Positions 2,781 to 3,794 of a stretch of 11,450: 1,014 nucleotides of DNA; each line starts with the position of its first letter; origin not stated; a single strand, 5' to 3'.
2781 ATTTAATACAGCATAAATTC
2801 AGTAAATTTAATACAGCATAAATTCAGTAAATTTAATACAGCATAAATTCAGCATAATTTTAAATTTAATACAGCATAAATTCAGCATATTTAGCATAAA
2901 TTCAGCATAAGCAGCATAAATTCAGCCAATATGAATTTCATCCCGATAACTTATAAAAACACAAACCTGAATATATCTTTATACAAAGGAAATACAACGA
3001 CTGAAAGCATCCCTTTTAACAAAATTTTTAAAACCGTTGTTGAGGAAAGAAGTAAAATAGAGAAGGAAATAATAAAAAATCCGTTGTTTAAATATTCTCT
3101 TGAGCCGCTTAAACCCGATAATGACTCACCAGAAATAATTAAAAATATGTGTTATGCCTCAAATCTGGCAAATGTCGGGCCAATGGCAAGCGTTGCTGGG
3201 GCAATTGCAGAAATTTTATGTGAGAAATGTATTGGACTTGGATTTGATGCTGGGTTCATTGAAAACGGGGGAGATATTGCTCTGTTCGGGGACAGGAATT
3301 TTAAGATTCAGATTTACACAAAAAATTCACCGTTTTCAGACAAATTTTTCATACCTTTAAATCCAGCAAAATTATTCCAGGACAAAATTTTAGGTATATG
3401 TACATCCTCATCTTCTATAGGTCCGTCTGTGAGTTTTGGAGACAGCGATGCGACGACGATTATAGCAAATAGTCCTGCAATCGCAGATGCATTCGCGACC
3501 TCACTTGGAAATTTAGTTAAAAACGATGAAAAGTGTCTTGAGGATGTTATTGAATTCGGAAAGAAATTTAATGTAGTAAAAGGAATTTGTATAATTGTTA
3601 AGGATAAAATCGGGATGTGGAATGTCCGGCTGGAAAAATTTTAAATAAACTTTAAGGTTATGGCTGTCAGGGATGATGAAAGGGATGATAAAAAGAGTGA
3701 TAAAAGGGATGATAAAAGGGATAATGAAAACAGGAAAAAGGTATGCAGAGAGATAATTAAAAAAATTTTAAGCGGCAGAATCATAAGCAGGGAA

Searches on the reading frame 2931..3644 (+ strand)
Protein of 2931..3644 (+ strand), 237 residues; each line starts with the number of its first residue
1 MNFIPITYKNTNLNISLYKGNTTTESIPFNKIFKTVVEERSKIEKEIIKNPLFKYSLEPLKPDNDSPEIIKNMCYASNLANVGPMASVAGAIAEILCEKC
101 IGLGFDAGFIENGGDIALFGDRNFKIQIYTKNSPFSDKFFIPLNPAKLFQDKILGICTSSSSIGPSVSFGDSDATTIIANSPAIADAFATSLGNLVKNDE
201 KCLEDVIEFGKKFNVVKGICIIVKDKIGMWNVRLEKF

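Call 3: search_protein_families(library=pfam, proteins=[window:2931-3644:+], max_evalue=0.01)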
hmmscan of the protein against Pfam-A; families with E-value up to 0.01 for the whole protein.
window:2931-3644:+ (237 aa): 0 families

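Call 5: search_protein_families(library=ncbifam, proteins=[window:2931-3644:+], max_evalue=1)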
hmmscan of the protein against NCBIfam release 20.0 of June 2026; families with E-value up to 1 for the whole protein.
window:2931-3644:+ (237 aa): 4 families
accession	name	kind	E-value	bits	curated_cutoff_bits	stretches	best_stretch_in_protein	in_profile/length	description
NF003324.0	PRK04334.1-4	equivalog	1.3e-59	201.9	275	1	30-230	24-219/238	hypothetical protein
NF003321.0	PRK04334.1-1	equivalog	1.9e-54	185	262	1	7-229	9-225/248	hypothetical protein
NF003323.0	PRK04334.1-3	equivalog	1.1e-51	175.7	271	1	9-230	30-241/250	hypothetical protein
NF003322.0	PRK04334.1-2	equivalog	2.1e-17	63.1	290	1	80-197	89-204/295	hypothetical protein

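Call 6: search_protein_families(library=pfam, proteins=[window:2931-3644:+], max_evalue=10)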
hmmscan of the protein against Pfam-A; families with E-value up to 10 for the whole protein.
window:2931-3644:+ (237 aa): 1 family
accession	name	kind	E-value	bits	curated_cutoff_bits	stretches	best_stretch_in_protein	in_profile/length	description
PF02424.20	ApbE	-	0.025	14.5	25.6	1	89-138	133-180/266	ApbE family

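Call 9: search_solved_structures(query=window:2931-3644:+, max_evalue=10, show_alignments=2)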
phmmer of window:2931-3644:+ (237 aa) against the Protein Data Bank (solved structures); distinct sequences matched with E-value up to 10: 1.
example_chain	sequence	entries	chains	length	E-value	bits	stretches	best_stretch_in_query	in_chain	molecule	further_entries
2o34_A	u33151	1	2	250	5e-22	81.9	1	39-230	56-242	Hypothetical protein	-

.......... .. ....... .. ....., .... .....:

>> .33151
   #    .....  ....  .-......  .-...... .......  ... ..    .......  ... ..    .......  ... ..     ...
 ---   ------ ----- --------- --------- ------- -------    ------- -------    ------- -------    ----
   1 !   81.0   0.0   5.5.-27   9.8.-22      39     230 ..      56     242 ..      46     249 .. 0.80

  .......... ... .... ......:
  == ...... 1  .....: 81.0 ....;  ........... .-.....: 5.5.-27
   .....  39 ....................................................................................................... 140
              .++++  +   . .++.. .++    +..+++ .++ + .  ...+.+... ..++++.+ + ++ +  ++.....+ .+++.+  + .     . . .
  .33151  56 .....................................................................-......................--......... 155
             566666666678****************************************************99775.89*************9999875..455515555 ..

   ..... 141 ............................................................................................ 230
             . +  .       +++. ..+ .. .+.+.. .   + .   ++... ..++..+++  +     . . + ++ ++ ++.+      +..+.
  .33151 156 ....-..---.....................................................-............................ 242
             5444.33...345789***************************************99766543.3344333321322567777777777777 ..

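Call 13: find_homologous_proteins(query=window:2931-3644:+, max_evalue=0.00001)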
Query window:2931-3644:+ (237 aa): 6287 proteins with E <= 0.00001 among 6712 candidates; the best 120 are listed.
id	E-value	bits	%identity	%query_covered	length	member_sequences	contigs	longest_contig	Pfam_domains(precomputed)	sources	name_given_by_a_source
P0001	2.9e-152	523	100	100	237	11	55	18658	PF27030.1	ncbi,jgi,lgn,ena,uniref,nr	ncbi:MAG: UPF0280 family protein [Candidatus Altiarchaeum hamiconexum]|uniref:UPF0280 family protein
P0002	2.1e-103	363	68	97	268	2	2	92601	PF27030.1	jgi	-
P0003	8.4e-101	354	76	97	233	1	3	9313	PF27030.1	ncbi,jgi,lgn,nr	ncbi:MAG: hypothetical protein BWK75_05905 [Candidatus Altiarchaeales archaeon A3]|nr:MAG: hypotheti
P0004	6.3e-100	352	63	97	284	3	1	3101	PF27030.1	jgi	-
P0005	2.3e-97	343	71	97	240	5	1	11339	PF27030.1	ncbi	-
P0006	5.3e-97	342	73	97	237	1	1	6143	PF27030.1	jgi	-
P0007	5.3e-97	342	72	97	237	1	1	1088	PF27030.1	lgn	-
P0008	6.3e-93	329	67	98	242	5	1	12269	PF27030.1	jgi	-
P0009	5.7e-92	326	69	97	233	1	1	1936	PF27030.1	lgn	-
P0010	4.8e-62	228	50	97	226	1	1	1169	PF27030.1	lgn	-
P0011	1.1e-56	210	56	76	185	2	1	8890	PF27030.1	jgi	-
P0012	9.4e-46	174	46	85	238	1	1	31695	PF27030.1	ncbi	-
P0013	4.4e-44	169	42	95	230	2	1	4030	PF27030.1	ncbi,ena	-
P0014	4.9e-44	169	48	85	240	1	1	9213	PF27030.1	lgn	-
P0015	1.1e-43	168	43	84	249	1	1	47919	PF27030.1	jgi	jgi:uncharacterized protein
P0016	1.2e-42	164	46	88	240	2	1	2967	PF27030.1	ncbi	-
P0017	1.5e-42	164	42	86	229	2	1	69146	PF27030.1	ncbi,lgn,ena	-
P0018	1.3e-41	161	45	84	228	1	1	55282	PF27030.1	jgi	jgi:ApbE superfamily uncharacterized protein (UPF0280 family)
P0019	4.8e-41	159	43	84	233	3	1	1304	PF27030.1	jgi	-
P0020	1.2e-40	158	44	83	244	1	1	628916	PF27030.1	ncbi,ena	-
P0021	1.3e-40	158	45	78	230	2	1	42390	PF27030.1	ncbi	-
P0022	1.3e-40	157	43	84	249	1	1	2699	PF27030.1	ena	-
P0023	2.1e-40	157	45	84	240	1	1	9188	PF27030.1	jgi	-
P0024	2.1e-40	157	45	84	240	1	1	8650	PF27030.1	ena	-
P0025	2.7e-40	156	42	97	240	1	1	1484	PF27030.1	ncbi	-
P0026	2.9e-40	156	45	84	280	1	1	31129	PF27030.1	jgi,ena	-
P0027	3.7e-40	156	42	98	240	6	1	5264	PF27030.1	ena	-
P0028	3.9e-40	156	41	83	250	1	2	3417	PF27030.1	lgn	-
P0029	4.8e-40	156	41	98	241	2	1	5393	PF27030.1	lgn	-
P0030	5.1e-40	156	41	96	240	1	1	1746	PF27030.1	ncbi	-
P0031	5.4e-40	156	40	83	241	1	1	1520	PF27030.1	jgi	jgi:uncharacterized protein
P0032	6.3e-40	155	42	97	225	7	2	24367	PF27030.1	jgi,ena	-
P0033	8.7e-40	155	44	81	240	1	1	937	PF27030.1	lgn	-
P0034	9.4e-40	155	41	87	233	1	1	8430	PF27030.1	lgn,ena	-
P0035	1.3e-39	154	45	84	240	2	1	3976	PF27030.1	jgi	-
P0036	1.5e-39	154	42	82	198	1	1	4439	PF27030.1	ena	-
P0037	1.7e-39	154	43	81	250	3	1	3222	PF27030.1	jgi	-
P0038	1.9e-39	154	43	83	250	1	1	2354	PF27030.1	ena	-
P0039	2.1e-39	154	42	94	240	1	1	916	PF27030.1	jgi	jgi:ApbE superfamily uncharacterized protein (UPF0280 family)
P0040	2.6e-39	153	41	82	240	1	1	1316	PF27030.1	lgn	-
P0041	2.6e-39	153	42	85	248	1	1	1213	PF27030.1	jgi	jgi:ApbE superfamily uncharacterized protein (UPF0280 family)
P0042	2.8e-39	153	43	82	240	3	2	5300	PF27030.1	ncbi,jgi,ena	-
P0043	2.8e-39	153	41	97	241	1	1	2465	PF27030.1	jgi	jgi:uncharacterized protein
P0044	3.2e-39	153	42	95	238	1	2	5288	PF27030.1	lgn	-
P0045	3.5e-39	153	47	79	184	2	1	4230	PF27030.1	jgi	-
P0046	4.8e-39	152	43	85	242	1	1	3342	PF27030.1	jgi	jgi:ApbE superfamily uncharacterized protein (UPF0280 family)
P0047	5.0e-39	152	45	88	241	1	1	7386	PF27030.1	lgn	-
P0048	5.5e-39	152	39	95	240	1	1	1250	PF27030.1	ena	-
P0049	5.8e-39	152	44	84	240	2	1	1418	PF27030.1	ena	-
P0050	6.2e-39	152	42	95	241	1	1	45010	PF27030.1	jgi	-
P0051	6.3e-39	152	41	87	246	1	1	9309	PF27030.1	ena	-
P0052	6.3e-39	152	44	95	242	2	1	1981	PF27030.1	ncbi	-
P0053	6.3e-39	152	44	84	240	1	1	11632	PF27030.1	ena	-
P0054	6.5e-39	152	47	84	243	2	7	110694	PF27030.1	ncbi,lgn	ncbi:MAG: UPF0280 family protein [Archaeoglobaceae archaeon]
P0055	6.7e-39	152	45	81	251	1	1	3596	PF02424.21,PF27030.1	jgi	-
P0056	6.8e-39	152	45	84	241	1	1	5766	PF27030.1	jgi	jgi:hypothetical protein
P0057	7.0e-39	152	41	96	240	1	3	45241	PF27030.1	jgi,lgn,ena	-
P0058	7.0e-39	152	43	86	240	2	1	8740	PF27030.1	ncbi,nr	ncbi:MAG: UPF0280 family protein [Candidatus Altiarchaeota archaeon]|nr:UPF0280 family protein [Cand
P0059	7.6e-39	152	43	85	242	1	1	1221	PF27030.1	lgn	-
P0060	9.2e-39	151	43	81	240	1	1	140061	PF27030.1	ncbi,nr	ncbi:MAG: UPF0280 family protein [Candidatus Saganbacteria bacterium]|nr:UPF0280 family protein [Can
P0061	9.3e-39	151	40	83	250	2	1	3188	PF27030.1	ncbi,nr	ncbi:MAG: UPF0280 family protein [Atribacterota bacterium]|nr:UPF0280 family protein [Atribacterota 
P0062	1.0e-38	151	43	81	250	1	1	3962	PF27030.1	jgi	-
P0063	1.3e-38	151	42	93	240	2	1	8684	PF27030.1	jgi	jgi:ApbE superfamily uncharacterized protein (UPF0280 family)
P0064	1.4e-38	151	43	81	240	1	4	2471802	PF27030.1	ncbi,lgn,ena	ncbi:MAG: UPF0280 family protein [Dehalococcoidia bacterium]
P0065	1.4e-38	151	44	81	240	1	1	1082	PF27030.1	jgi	jgi:ApbE superfamily uncharacterized protein (UPF0280 family)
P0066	1.5e-38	151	42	95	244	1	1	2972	PF27030.1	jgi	jgi:uncharacterized protein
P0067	1.6e-38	151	41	97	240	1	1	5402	PF27030.1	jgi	jgi:ApbE superfamily uncharacterized protein (UPF0280 family)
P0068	1.6e-38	151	41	83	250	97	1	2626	PF27030.1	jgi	-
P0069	1.6e-38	151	42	98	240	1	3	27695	PF27030.1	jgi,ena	-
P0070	1.7e-38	151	40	94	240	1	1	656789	PF27030.1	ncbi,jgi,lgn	ncbi:MAG: UPF0280 family protein [Dehalococcoidia bacterium]|jgi:ApbE superfamily uncharacterized pr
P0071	1.8e-38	151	39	97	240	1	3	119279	PF27030.1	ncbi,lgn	-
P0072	1.8e-38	151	45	83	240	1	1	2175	PF27030.1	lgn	-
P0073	1.8e-38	151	44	77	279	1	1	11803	PF27030.1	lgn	-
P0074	2.0e-38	150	44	82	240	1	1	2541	PF27030.1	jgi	jgi:hypothetical protein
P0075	2.2e-38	150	45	81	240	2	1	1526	PF27030.1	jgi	-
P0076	2.3e-38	150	42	85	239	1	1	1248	PF27030.1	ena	-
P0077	2.5e-38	150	39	94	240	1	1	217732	PF27030.1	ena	-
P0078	2.6e-38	150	40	98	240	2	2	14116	PF27030.1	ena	-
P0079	2.9e-38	150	42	98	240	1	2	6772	PF27030.1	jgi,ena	-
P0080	3.2e-38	150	42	96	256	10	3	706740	PF27030.1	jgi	jgi:ApbE superfamily uncharacterized protein (UPF0280 family)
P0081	3.2e-38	150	42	95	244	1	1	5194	PF27030.1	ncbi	-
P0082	3.2e-38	150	41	83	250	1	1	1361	PF27030.1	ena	-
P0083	3.4e-38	150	42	98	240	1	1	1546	PF27030.1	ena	-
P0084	3.5e-38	150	42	86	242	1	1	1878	PF27030.1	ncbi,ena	-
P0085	4.2e-38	149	44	86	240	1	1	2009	PF27030.1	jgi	-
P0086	4.2e-38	149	42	85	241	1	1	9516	PF27030.1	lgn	-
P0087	4.3e-38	149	45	85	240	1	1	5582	PF27030.1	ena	-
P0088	4.3e-38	149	41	93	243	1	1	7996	PF27030.1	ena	-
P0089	4.4e-38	149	44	81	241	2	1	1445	PF27030.1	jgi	jgi:hypothetical protein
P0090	4.7e-38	149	45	84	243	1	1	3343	PF27030.1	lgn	-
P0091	4.7e-38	149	44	86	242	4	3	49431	PF27030.1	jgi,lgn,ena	jgi:hypothetical protein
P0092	5.0e-38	149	44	86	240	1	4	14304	PF27030.1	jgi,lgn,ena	jgi:ApbE superfamily uncharacterized protein (UPF0280 family)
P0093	5.0e-38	149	40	98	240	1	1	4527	PF27030.1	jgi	-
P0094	5.1e-38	149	44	94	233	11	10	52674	PF27030.1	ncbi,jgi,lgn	ncbi:MAG: UPF0280 family protein [Archaeoglobaceae archaeon]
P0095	5.8e-38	149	40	97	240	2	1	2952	PF27030.1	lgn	-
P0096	6.2e-38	149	42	85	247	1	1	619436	PF27030.1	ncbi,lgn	-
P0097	6.3e-38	149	40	100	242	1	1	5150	PF27030.1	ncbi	-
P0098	6.3e-38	149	40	96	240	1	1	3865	PF27030.1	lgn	-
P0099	6.4e-38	149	41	84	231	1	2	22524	PF27030.1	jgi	-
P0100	6.7e-38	149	44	85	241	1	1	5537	PF27030.1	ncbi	-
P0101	6.9e-38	149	46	82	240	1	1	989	PF27030.1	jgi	jgi:hypothetical protein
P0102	7.0e-38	149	41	85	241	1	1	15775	PF27030.1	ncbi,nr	ncbi:MAG: UPF0280 family protein [Chloroflexi bacterium]|nr:UPF0280 family protein [Chloroflexota ba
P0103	7.3e-38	149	41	84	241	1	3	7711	PF27030.1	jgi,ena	-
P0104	7.6e-38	148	42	84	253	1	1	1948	PF27030.1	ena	-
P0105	7.9e-38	148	43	86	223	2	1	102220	PF27030.1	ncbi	-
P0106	8.1e-38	148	43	90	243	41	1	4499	PF27030.1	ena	-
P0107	9.0e-38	148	42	83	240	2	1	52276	PF27030.1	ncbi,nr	ncbi:MAG: UPF0280 family protein [Dehalococcoidia bacterium]|nr:UPF0280 family protein [Dehalococcoi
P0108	9.5e-38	148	42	87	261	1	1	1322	PF27030.1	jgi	jgi:ApbE superfamily uncharacterized protein (UPF0280 family)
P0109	1.0e-37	148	42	84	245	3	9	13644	PF27030.1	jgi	jgi:uncharacterized protein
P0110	1.0e-37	148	45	84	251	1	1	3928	PF27030.1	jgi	-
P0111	1.0e-37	148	43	84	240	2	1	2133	PF27030.1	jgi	jgi:ApbE superfamily uncharacterized protein (UPF0280 family)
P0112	1.0e-37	148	42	95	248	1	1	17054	PF27030.1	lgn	-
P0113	1.1e-37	148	43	82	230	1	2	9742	PF27030.1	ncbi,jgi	-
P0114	1.1e-37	148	40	88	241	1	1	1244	PF27030.1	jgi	jgi:uncharacterized protein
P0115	1.1e-37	148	42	84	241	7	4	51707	PF27030.1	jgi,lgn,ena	-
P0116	1.3e-37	148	43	86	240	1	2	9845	PF27030.1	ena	-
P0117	1.3e-37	148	42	94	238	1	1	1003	PF27030.1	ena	-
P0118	1.4e-37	148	44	81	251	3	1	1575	PF02424.21,PF27030.1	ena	-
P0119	1.4e-37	148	43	82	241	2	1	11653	PF27030.1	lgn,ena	-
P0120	1.5e-37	148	42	89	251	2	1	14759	PF27030.1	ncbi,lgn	-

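Call 16: find_related_loci(query=A1, collection=genome_contigs, flank=10000)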
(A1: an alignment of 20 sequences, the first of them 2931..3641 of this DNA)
Query A1 (237 aa) in genome_contigs; peptide patterns used: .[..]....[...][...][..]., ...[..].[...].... (x = any residue, [..] = any of these).
600 stretches matched a pattern (row limit reached: there are more); 594 encode a relative of the query (tblastn E <= 1e-3); the best 80 are kept; 80 distinct loci.
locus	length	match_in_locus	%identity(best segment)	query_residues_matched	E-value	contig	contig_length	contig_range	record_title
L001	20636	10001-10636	43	7-230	1e-46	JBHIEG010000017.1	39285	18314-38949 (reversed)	MAG: Candidatus Hydrothermarchaeota archaeon isolate b3.sp1_bin.60 NODE_164_length_39285_cov_9.497859, whole genome shot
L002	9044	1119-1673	41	40-230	3e-44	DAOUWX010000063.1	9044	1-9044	MAG TPA_asm: Atribacterota bacterium isolate CSMAG_886 CSMAG_886_k141_25445_length_9044_cov_24.0000, whole genome shotgu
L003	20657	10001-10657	42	6-236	7e-44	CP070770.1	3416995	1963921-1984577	MAG: Deltaproteobacteria bacterium isolate bin23 chromosome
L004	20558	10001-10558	45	40-231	1e-43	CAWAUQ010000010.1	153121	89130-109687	MAG: uncultured delta proteobacterium isolate MFD03899.bin.2.116 genome assembly, contig: contig_30334, whole genome sho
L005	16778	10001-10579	41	33-231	1e-43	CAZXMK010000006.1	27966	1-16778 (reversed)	MAG TPA_asm: uncultured Syntrophaceae bacterium isolate SRP278314_co2_182 genome assembly, contig: NODE_2285_length_2796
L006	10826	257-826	43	36-231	6e-43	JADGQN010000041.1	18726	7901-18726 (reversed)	MAG: Syntrophobacterales bacterium isolate Chersky.21_67 contig-100_811, whole genome shotgun sequence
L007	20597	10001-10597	42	34-237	7e-43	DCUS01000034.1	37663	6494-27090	MAG TPA_asm: Syntrophaceae bacterium UBA2208 UBA2208_contig_28460, whole genome shotgun sequence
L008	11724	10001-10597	43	34-237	1e-42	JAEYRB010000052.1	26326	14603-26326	MAG: Bacillota bacterium isolate OH_CBB_44 k127_1101616, whole genome shotgun sequence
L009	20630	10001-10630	43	1-228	2e-42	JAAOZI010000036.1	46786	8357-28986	MAG: Archaeoglobales archaeon isolate SJ3.Bin61 k141_226372, whole genome shotgun sequence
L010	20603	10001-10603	40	29-235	4e-42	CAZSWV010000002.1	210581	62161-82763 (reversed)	MAG TPA_asm: uncultured Thermodesulfobacteriota bacterium isolate SRP104967_co2_41 genome assembly, contig: NODE_14_leng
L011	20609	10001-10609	42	28-236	7e-42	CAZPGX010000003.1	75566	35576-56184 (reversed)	MAG TPA_asm: uncultured Planctomycetia bacterium isolate binchicken_co89_438 genome assembly, contig: NODE_358_length_75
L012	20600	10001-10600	44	30-234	2e-41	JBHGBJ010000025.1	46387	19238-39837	MAG: Thermodesulfobacteriota bacterium isolate SBS.BIN.12 SBSBIN12_contig_25, whole genome shotgun sequence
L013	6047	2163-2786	39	30-237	1e-41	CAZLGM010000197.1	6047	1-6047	MAG TPA_asm: uncultured Desulfocapsaceae bacterium isolate SRP077602_co1_307 genome assembly, contig: NODE_38002_length_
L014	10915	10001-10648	36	3-231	5e-41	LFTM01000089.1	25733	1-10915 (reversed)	MAG: Clostridiales bacterium DTU092 scaffold39178, whole genome shotgun sequence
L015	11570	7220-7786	42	34-231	3e-41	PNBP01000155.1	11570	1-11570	MAG: Methanoregula sp. isolate fen_60 73.20120700_E1X.21_contig_26515, whole genome shotgun sequence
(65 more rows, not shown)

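Call 20: search_protein_families(library=pfam, proteins=[L001:6651-7583:+, L001:7601-8365:+, L001:8362-9924:+, L001:11168-12016:+, L001:12010-13476:+], max_evalue=0.001)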
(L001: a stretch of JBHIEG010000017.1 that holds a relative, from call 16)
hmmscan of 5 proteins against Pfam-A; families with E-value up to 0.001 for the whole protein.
L001:6651-7583:+ (310 aa): 2 families
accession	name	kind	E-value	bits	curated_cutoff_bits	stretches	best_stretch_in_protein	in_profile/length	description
PF10418.14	DHODB_Fe-S_bind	-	1.3e-12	47.7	23.9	1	256-289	2-40/41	Iron-sulfur cluster binding domain of dihydroorotate dehydrogenase B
PF00175.26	NAD_binding_1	-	8.3e-05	23.6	22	1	151-237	1-105/109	Oxidoreductase NAD-binding domain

L001:7601-8365:+ (254 aa): 1 family
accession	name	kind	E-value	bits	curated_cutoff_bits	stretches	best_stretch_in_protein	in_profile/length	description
PF01557.24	FAA_hydrolase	-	2.5e-72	243.5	23.9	1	59-253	1-213/214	Fumarylacetoacetate (FAA) hydrolase C-terminal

L001:8362-9924:+ (520 aa): 5 families
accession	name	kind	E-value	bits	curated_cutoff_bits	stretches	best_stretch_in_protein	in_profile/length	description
PF16199.10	Radical_SAM_C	-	1.6e-24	86.2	31.9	1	287-366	1-83/85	Radical_SAM C-terminal domain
PF04055.27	Radical_SAM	-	2.9e-18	67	29.5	1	83-266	7-152/166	Radical SAM superfamily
PF23613.1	ELP3_N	-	4.7e-18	65.3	27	1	2-67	3-69/70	ELP3 N-terminal domain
PF00583.31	Acetyltransf_1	-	6.7e-06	26.8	20.7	1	401-508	26-116/116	Acetyltransferase (GNAT) family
PF13508.13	Acetyltransf_7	-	0.0004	21.1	27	1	458-509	32-83/84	Acetyltransferase (GNAT) domain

L001:11168-12016:+ (282 aa): 0 families

L001:12010-13476:+ (488 aa): 2 families
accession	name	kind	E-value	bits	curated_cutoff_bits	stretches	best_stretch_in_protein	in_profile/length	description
PF00206.25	Lyase_1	-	8.6e-68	229.5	27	1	6-298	2-312/312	Lyase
PF14698.11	ASL_C2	-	2e-16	60.6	27.3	1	361-433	1-68/69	Argininosuccinate lyase C-terminal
